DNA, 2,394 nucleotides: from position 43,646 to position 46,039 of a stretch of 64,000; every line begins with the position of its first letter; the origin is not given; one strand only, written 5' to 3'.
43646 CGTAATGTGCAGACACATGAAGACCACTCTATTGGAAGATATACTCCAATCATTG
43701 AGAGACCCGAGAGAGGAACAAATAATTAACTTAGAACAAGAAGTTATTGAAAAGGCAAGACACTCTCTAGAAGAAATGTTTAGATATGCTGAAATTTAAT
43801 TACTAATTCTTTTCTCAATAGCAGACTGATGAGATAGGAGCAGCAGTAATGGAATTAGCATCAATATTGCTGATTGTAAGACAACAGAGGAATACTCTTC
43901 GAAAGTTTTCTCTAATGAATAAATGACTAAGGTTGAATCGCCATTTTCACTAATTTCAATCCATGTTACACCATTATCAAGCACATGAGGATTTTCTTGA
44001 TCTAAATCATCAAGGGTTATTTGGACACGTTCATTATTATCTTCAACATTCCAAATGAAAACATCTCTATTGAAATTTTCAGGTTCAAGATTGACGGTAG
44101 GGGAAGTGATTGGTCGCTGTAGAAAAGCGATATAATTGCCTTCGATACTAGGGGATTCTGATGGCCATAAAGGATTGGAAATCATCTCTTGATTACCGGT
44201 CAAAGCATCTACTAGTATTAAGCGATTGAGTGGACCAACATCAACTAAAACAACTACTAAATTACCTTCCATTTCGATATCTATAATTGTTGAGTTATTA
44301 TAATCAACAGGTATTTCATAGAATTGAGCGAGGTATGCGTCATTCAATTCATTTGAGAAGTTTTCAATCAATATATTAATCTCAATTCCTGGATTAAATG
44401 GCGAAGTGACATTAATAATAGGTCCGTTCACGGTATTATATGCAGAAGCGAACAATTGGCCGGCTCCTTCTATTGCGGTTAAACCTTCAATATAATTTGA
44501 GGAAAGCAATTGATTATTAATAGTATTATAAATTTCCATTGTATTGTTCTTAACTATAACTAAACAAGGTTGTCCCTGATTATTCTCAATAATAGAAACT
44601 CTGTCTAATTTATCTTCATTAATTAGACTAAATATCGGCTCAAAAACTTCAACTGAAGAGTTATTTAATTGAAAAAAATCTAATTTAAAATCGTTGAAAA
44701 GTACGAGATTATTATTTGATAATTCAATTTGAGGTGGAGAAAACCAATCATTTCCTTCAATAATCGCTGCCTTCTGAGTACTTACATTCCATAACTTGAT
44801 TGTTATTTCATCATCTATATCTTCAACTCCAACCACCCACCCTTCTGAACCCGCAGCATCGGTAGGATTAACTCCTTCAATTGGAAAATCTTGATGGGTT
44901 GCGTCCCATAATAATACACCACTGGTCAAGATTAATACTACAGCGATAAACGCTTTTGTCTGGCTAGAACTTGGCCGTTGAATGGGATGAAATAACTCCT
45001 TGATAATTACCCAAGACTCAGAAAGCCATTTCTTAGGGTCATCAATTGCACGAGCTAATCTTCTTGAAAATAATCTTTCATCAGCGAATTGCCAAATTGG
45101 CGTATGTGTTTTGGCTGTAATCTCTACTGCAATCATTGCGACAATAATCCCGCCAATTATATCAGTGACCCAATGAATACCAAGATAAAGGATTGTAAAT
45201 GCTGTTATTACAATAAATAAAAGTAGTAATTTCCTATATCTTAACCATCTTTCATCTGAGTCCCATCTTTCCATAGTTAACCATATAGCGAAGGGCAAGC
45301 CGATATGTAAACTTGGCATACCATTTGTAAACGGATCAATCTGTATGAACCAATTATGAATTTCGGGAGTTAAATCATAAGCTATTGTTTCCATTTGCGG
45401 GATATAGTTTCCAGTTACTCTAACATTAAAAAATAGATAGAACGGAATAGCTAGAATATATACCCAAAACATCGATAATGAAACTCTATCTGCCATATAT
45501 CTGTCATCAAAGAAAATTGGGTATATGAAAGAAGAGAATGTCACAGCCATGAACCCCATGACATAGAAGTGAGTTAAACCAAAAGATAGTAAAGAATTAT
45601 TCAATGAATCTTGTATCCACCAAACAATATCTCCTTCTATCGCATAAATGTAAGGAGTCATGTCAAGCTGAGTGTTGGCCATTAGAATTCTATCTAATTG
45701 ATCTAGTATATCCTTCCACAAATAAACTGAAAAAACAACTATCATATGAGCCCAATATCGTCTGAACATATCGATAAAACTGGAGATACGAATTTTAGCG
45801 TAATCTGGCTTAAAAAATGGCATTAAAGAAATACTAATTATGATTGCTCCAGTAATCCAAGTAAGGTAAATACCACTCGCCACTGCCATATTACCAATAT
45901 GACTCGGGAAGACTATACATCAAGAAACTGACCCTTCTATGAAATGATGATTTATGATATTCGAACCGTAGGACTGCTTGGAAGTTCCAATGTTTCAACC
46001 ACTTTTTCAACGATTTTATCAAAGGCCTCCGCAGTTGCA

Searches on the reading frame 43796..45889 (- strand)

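Call 93: search_protein_families(library=pfam, proteins=[window:43796-45889:-], max_evalue=0.001)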
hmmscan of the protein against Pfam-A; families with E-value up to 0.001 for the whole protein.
window:43796-45889:- (697 aa): 2 families
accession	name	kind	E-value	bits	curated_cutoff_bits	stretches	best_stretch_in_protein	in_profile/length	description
PF14378.12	PAP2_3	-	8.2e-11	42.5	27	1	89-255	15-188/190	PAP2 superfamily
PF01569.27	PAP2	-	7.7e-06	26.1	27.2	1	181-258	47-121/130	PAP2 superfamily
